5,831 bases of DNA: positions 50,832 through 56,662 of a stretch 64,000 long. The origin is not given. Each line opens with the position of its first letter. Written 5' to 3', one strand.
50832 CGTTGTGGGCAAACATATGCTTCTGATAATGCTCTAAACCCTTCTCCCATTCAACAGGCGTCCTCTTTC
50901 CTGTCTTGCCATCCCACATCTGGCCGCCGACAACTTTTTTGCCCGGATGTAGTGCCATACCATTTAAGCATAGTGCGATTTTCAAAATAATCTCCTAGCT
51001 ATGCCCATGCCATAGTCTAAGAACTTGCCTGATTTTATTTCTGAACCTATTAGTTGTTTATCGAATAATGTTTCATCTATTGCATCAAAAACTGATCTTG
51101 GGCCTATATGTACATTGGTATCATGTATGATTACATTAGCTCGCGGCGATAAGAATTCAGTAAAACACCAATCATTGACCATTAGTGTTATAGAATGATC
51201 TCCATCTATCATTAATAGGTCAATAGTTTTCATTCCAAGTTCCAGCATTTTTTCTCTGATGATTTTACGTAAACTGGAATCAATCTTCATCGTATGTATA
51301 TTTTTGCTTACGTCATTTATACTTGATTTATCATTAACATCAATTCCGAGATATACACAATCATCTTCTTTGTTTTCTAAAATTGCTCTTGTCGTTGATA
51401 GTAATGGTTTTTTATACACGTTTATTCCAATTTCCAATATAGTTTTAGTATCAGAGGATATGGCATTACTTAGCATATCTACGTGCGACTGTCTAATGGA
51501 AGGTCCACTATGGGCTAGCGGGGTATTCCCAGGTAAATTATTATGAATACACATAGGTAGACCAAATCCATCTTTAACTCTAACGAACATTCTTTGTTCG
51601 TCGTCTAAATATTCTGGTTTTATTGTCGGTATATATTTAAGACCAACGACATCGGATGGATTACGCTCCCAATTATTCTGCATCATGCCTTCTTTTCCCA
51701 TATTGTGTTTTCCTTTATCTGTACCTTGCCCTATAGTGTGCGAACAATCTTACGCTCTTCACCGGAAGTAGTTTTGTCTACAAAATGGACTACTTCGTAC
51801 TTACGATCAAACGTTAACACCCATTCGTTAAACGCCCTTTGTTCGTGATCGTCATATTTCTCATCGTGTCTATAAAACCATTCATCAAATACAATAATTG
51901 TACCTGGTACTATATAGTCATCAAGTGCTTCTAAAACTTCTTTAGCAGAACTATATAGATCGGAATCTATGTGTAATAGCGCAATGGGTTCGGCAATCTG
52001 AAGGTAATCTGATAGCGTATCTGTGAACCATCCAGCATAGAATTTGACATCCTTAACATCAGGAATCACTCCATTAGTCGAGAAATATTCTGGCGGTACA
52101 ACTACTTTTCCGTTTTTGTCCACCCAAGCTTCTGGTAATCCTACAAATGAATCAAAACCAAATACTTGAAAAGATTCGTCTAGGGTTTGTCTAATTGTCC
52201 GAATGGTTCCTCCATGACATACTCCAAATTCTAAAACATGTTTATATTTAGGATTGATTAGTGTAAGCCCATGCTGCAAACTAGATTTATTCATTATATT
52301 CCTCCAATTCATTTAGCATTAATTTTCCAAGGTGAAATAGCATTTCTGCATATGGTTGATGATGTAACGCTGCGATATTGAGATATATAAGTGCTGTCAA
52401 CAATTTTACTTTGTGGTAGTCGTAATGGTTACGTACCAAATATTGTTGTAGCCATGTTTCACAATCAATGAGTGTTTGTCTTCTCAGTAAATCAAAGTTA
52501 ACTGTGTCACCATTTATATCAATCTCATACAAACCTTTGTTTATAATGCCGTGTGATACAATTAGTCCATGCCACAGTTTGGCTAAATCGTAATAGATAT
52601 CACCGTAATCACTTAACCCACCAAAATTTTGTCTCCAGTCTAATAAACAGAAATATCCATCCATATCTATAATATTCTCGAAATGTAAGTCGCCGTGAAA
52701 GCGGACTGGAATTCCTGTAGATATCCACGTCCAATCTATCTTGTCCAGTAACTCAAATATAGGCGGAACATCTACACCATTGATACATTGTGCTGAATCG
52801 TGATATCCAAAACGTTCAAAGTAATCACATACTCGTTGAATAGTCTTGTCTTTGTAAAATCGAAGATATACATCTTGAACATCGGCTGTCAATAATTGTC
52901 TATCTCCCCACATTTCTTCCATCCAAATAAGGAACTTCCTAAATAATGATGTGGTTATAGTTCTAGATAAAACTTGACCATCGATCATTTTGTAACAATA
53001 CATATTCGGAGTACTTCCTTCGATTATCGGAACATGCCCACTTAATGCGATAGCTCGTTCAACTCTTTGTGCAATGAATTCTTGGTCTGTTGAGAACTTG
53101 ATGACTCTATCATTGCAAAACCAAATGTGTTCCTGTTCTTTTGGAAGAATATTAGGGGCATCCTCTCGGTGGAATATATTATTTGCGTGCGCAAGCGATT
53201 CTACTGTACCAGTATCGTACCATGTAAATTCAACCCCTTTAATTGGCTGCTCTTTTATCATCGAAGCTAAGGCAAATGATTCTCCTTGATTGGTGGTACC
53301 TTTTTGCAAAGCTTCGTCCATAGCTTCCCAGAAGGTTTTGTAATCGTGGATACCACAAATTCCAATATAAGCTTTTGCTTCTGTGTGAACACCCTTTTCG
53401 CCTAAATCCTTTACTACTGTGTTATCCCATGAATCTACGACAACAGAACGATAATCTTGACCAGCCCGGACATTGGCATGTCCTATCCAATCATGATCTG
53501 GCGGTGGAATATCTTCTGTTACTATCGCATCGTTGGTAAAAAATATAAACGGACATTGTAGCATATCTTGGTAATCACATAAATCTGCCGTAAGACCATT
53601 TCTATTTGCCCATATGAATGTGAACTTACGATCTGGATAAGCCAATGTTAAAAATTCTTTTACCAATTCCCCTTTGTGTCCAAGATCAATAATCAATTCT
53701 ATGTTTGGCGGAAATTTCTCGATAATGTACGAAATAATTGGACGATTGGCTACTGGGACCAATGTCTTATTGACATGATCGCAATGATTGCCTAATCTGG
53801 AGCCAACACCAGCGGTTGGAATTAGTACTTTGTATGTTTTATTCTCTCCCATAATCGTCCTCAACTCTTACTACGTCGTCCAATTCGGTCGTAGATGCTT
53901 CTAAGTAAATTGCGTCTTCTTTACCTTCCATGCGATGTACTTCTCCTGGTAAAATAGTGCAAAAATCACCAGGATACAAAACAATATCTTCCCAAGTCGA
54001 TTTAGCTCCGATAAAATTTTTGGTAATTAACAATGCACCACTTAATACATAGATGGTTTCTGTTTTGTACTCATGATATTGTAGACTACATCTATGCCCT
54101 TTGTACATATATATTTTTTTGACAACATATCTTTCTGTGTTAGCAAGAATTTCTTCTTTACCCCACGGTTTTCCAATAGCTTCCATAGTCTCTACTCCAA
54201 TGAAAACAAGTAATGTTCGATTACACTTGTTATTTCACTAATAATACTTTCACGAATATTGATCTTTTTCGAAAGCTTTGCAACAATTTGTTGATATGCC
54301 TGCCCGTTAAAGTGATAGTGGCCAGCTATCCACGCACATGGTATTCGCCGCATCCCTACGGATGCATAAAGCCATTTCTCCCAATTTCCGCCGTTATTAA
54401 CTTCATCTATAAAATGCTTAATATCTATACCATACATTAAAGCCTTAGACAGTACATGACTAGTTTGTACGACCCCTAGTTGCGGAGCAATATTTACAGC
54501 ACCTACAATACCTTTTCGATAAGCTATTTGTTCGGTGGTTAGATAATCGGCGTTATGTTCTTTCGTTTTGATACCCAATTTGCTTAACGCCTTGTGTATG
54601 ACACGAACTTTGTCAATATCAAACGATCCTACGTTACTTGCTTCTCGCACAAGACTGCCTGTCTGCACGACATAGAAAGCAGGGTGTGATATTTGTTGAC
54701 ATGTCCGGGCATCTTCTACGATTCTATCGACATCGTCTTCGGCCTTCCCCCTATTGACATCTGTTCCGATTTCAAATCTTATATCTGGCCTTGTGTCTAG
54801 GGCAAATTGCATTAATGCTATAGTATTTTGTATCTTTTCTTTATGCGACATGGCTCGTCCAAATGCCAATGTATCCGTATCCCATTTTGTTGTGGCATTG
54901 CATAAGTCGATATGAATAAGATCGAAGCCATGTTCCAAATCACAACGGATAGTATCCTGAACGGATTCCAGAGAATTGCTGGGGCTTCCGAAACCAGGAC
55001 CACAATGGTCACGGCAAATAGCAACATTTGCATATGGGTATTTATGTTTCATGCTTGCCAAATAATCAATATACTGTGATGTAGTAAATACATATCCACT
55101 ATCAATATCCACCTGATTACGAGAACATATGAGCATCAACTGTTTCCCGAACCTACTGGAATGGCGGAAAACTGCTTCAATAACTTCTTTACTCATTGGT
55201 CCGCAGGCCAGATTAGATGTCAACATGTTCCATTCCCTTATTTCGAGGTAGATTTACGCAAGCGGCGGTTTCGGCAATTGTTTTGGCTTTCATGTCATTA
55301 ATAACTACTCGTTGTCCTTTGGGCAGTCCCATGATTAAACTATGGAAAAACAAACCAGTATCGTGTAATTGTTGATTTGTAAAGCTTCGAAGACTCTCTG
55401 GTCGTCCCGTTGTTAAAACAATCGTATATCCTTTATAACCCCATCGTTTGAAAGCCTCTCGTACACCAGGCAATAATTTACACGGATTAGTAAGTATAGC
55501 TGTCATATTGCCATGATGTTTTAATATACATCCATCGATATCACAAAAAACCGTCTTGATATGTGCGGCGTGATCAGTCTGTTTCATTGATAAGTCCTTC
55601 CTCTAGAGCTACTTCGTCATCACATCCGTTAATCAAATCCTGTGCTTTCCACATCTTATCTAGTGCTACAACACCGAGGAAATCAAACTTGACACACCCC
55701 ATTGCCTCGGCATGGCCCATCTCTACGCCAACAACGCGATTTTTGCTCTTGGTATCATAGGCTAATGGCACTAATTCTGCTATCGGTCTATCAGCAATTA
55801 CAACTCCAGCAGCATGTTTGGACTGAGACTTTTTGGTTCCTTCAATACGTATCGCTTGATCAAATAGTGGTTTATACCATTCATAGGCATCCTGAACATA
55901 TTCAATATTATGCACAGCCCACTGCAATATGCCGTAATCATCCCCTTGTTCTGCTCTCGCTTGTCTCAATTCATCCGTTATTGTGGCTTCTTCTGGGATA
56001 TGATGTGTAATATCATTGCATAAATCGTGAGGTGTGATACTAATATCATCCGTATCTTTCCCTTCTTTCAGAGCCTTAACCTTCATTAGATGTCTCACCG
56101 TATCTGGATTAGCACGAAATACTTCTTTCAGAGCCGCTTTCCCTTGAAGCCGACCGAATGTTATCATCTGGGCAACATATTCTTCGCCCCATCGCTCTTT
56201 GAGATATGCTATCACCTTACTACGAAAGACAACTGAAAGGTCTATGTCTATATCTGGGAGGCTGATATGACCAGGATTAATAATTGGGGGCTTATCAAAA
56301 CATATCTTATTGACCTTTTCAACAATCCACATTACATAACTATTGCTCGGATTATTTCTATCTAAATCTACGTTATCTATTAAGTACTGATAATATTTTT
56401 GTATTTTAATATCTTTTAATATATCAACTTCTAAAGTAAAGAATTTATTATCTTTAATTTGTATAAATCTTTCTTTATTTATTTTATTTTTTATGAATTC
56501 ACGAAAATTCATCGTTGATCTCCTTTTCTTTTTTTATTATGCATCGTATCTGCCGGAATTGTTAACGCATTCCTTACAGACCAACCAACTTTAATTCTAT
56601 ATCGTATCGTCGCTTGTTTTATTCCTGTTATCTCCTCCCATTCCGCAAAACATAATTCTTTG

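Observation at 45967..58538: Tripartite, intein-less DNA polymerase III alpha (DnaE) spread over 12.5 kb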

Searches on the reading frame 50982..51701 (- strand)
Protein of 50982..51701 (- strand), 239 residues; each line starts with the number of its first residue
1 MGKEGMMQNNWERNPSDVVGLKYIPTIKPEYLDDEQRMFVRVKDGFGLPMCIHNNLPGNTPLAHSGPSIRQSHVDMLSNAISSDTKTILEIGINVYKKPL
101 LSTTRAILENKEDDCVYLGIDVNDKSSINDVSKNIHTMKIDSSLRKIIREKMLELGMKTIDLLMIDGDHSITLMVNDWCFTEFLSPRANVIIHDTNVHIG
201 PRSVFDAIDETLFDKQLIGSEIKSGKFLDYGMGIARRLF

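Call 4: search_protein_families(library=pfam, proteins=[window:50982-51701:-], max_evalue=0.01)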
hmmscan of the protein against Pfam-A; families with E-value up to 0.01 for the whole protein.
window:50982-51701:- (239 aa): 1 family
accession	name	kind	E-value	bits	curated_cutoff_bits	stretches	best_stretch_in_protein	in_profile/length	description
PF13578.12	Methyltransf_24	-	0.0012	20.1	26.3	1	142-195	57-105/105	Methyltransferase domain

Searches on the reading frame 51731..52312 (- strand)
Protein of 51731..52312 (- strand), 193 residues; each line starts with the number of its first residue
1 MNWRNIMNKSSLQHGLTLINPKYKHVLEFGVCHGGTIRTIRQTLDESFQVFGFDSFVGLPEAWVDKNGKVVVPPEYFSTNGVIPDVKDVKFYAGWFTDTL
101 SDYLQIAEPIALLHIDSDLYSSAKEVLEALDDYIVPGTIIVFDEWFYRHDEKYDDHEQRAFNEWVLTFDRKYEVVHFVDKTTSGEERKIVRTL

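Call 4: search_protein_families(library=pfam, proteins=[window:51731-52312:-], max_evalue=0.01)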
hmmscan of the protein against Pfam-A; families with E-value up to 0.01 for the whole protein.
window:51731-52312:- (193 aa): 3 families
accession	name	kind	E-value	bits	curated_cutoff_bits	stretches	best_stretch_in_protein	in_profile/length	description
PF05711.17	TylF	-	1.5e-13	51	23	1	26-146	95-230/264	Macrocin-O-methyltransferase (TylF)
PF13578.12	Methyltransf_24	-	3.8e-10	41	26.3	1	27-144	1-104/105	Methyltransferase domain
PF14903.11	WG_beta_rep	-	0.01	16.3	25.6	0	64-76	4-16/35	WG containing repeat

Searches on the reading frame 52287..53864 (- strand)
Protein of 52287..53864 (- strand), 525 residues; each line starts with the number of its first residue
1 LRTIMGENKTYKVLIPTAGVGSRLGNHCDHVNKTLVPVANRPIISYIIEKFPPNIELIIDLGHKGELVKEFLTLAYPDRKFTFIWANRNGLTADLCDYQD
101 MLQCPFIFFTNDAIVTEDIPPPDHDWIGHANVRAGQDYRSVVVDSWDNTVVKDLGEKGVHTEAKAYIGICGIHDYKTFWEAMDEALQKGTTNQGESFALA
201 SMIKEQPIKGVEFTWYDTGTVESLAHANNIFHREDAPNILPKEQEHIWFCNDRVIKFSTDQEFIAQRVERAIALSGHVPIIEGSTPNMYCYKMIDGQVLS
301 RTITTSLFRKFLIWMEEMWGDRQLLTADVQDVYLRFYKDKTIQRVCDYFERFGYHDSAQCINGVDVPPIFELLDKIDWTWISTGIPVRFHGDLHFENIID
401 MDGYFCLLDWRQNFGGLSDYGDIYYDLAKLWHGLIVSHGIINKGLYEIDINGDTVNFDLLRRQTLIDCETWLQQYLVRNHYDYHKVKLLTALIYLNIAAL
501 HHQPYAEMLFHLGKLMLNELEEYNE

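Call 3: search_protein_families(library=pfam, proteins=[window:52287-53864:-], max_evalue=0.01)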
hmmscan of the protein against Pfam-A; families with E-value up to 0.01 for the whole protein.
window:52287-53864:- (525 aa): 2 families
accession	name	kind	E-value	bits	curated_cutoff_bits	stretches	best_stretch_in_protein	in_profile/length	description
PF01636.29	APH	-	2.8e-05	24.4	23.2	1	372-432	154-212/239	Phosphotransferase enzyme family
PF00483.29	NTP_transferase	-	0.003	17.6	21.2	0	143-230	151-241/245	Nucleotidyl transferase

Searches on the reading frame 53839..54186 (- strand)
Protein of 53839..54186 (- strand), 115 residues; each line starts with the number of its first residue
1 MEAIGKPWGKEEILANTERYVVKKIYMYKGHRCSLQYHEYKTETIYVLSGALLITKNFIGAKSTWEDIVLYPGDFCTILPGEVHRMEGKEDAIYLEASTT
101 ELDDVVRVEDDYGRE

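Call 3: search_protein_families(library=pfam, proteins=[window:53839-54186:-], max_evalue=0.01)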
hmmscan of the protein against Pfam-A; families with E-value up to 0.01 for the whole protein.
window:53839-54186:- (115 aa): 4 families
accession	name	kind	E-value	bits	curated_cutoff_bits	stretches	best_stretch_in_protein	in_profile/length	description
PF01050.24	MannoseP_isomer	-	1.5e-08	35.3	23.6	1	5-110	13-116/116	Mannose-6-phosphate isomerase C-terminal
PF07883.17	Cupin_2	-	6.9e-07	29.3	27.2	1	29-95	7-67/70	Cupin domain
PF00190.28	Cupin_1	-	0.0016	18.5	22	1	9-89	21-102/151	Cupin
PF07385.18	Lyx_isomer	-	0.0031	17.2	20.8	0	16-56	83-123/222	D-lyxose isomerase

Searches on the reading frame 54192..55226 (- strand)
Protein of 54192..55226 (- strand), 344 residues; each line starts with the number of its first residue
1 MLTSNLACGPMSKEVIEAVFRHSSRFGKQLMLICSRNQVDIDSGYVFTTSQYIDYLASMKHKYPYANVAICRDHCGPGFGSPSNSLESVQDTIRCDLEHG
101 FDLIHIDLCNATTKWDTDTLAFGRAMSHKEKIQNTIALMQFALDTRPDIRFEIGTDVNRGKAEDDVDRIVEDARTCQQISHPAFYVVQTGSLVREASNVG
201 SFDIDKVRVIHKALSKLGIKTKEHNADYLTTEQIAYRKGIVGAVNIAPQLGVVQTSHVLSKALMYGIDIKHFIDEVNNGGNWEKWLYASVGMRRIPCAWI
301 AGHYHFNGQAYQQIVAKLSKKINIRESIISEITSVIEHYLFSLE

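Call 3: search_protein_families(library=pfam, proteins=[window:54192-55226:-], max_evalue=0.01)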
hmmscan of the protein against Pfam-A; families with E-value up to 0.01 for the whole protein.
window:54192-55226:- (344 aa): 1 family
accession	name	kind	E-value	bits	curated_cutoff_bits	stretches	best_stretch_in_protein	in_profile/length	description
PF08013.17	GatZ_KbaZ-like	-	1.6e-05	24.2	26.7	1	13-157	24-172/420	D-tagatose-1,6-bisphosphate aldolase subunit GatZ/KbaZ-like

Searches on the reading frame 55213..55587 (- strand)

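Call 3: search_protein_families(library=pfam, proteins=[window:55213-55587:-], max_evalue=0.01)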
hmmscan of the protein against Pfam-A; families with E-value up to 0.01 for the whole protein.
window:55213-55587:- (124 aa): 5 families
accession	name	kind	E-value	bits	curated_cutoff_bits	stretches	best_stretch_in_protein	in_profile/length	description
PF03767.20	Acid_phosphat_B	-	2.5e-05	24.3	27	1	38-101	121-185/230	HAD superfamily, subfamily IIIB (Acid phosphatase)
PF24694.1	LNS2_PITM1-3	-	4.7e-05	23.8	27.7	1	13-86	1-70/124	PITM 1-3, LNS2 domain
PF00702.32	Hydrolase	-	6.7e-05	23.8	26.4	0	32-92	93-152/191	haloacid dehalogenase-like hydrolase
PF08282.18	Hydrolase_3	-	0.0014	18.8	20.9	1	13-77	1-55/255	haloacid dehalogenase-like hydrolase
PF25109.1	HAD_PNKP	-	0.0064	17.1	27.6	1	11-78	2-71/143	Polynucleotide kinase PNKP phosphatase domain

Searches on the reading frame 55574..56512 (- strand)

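Call 3: search_protein_families(library=pfam, proteins=[window:55574-56512:-], max_evalue=0.01)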
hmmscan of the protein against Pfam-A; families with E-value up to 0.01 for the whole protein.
window:55574-56512:- (312 aa): 1 family
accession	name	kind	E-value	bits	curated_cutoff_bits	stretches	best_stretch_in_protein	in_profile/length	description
PF07733.18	DNA_pol3_alpha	-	6.5e-33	114.9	23.9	1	78-280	94-260/260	Bacterial DNA polymerase III alpha NTPase domain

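Call 6: search_protein_families(library=phrogs, proteins=[window:55574-56512:-], max_evalue=0.001)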
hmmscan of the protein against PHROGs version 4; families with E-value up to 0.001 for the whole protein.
window:55574-56512:- (312 aa): 4 families
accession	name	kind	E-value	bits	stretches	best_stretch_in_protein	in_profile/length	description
phrog_405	-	DNA, RNA and nucleotide metabolism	3.3e-42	145.4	1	78-295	435-615/1190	DNA polymerase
phrog_21652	-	DNA, RNA and nucleotide metabolism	1.1e-26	94.5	2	212-295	169-251/476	DNA polymerase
phrog_11165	-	DNA, RNA and nucleotide metabolism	1.9e-19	70.2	2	77-190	110-224/782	DNA polymerase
phrog_12219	-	DNA, RNA and nucleotide metabolism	3.8e-18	66.2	2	211-295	98-181/823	DNA polymerase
